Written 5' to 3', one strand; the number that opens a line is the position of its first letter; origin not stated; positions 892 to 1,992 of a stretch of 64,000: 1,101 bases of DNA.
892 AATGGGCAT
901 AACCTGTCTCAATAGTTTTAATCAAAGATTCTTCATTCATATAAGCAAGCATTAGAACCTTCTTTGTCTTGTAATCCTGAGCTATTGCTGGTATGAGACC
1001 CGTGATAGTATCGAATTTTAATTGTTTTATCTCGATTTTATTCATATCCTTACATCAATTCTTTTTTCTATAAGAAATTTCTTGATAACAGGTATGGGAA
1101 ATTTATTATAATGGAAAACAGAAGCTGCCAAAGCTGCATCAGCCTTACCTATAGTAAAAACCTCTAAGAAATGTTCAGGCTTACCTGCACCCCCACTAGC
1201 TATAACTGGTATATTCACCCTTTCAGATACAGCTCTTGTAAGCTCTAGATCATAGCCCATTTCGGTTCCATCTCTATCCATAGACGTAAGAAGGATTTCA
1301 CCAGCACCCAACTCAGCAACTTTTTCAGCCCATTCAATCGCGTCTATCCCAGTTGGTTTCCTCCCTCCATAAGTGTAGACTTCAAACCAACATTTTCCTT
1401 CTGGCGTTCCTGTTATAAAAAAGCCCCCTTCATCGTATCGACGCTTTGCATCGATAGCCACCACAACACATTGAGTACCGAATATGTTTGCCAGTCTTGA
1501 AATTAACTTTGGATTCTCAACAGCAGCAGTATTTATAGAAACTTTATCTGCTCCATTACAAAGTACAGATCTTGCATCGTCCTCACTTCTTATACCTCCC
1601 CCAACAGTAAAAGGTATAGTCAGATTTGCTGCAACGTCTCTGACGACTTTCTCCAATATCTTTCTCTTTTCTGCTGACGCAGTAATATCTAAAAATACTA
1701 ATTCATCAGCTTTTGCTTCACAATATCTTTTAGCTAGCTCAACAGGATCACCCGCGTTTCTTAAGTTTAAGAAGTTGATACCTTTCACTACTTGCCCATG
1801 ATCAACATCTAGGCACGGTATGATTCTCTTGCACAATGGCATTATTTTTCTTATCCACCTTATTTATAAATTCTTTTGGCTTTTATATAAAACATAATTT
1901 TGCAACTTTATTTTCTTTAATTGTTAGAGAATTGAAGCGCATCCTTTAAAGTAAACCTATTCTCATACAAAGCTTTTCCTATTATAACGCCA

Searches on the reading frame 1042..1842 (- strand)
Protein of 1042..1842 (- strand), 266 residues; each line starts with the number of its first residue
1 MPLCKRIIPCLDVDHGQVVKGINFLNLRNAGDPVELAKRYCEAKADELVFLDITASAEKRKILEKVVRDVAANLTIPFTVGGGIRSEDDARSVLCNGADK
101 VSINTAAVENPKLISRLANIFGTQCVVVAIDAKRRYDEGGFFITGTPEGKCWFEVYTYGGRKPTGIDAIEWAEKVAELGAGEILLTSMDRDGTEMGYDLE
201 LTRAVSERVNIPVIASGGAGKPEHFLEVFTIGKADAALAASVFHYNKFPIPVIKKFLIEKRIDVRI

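Call 62: find_encoding_contigs(protein=window:1042-1842:-, flank=10000, max_places=3)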
Protein window:1042-1842:- (266 aa): 7 contigs read that carry it; 3 places shown.
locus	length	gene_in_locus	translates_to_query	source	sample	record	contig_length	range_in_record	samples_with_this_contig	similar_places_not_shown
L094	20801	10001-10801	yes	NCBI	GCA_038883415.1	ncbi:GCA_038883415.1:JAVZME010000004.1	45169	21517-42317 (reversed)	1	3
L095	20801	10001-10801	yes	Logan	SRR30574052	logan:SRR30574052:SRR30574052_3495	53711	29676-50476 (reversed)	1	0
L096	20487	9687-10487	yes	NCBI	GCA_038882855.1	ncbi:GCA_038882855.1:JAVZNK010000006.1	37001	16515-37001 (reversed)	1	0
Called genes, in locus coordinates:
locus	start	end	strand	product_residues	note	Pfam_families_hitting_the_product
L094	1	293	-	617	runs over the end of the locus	PF03453:MoeA_N, PF00994:MoCF_biosynth, PF03454:MoeA_C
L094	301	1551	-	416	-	PF03453:MoeA_N, PF00994:MoCF_biosynth, PF03454:MoeA_C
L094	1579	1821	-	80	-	-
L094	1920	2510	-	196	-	PF00596:Aldolase_II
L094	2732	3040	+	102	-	PF01253:SUI1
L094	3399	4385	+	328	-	PF01634:HisG, PF08029:HisG_C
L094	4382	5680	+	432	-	PF00815:Histidinol_dh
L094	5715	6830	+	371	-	PF00155:Aminotran_1_2, PF04864:Alliinase_C (weak)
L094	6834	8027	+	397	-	PF00702:Hydrolase (faint)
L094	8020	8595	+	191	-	PF00475:IGPD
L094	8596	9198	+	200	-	PF00117:GATase, PF07685:GATase_3 (weak)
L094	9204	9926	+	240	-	PF00977:His_biosynth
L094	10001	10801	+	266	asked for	PF00977:His_biosynth, PF05690:ThiG (faint), PF01207:Dus (faint), PF03060:NMO (faint)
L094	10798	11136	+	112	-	PF01502:PRA-CH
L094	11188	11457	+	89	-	PF05187:Fer4_ETF_QO (faint)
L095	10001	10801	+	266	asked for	PF00977:His_biosynth, PF05690:ThiG (faint), PF01207:Dus (faint), PF03060:NMO (faint)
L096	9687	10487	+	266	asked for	PF00977:His_biosynth, PF05690:ThiG (faint), PF01207:Dus (faint), PF03060:NMO (faint)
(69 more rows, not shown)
